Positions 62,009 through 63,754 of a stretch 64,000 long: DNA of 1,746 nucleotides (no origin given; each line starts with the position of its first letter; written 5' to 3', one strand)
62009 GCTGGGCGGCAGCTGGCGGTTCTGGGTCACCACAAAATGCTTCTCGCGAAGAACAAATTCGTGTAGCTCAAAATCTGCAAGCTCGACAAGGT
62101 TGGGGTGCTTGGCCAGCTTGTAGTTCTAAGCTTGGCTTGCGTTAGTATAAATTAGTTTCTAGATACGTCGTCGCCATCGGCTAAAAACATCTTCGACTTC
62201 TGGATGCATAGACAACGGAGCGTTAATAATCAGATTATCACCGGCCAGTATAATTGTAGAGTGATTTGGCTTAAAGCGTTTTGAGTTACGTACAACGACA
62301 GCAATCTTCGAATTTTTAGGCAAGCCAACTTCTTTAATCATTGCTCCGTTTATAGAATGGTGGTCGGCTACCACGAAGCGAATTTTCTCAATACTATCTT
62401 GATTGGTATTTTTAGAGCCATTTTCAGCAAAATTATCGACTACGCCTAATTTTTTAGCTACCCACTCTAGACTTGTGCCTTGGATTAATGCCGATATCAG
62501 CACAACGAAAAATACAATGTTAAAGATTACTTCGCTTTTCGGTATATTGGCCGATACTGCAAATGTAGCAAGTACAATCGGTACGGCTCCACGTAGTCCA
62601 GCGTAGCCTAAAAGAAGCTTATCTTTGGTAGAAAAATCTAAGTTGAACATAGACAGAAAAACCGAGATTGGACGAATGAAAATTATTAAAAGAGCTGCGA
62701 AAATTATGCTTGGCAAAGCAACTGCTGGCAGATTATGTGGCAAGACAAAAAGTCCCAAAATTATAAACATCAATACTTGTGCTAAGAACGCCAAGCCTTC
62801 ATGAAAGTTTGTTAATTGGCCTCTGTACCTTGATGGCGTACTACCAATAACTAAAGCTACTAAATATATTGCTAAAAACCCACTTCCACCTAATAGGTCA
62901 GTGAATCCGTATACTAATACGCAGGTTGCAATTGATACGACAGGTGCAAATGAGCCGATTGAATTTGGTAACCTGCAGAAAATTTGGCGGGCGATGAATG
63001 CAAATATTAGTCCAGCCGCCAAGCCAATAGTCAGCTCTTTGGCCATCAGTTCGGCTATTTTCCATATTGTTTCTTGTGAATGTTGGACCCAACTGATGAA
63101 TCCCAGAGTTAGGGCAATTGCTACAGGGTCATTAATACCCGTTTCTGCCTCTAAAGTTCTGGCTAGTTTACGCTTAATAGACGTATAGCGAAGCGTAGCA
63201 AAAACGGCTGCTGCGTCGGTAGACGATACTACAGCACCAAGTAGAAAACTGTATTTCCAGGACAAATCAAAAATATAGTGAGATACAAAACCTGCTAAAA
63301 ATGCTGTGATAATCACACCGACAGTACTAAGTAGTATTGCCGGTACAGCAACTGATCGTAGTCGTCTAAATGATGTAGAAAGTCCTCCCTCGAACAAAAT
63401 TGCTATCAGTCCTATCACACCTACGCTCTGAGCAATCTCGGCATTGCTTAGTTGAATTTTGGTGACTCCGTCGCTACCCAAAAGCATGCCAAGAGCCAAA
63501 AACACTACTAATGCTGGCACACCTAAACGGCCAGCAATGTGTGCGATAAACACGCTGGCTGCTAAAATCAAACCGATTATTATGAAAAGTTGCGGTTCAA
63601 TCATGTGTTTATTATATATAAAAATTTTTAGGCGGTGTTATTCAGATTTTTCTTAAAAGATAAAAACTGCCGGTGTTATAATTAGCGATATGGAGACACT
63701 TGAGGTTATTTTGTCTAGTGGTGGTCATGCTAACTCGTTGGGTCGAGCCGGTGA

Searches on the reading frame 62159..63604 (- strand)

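Call 87: search_protein_families(library=pfam, proteins=[window:62159-63604:-], max_evalue=0.001)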
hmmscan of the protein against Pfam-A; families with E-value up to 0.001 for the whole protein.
window:62159-63604:- (481 aa): 2 families
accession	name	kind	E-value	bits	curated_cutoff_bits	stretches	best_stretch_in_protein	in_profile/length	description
PF00999.27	Na_H_Exchanger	-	5e-62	210.4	26.2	1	14-385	2-375/375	Sodium/hydrogen exchanger, transmembrane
PF02080.26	TrkA_C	-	0.00019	21.7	27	1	409-460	3-56/71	TrkA-C domain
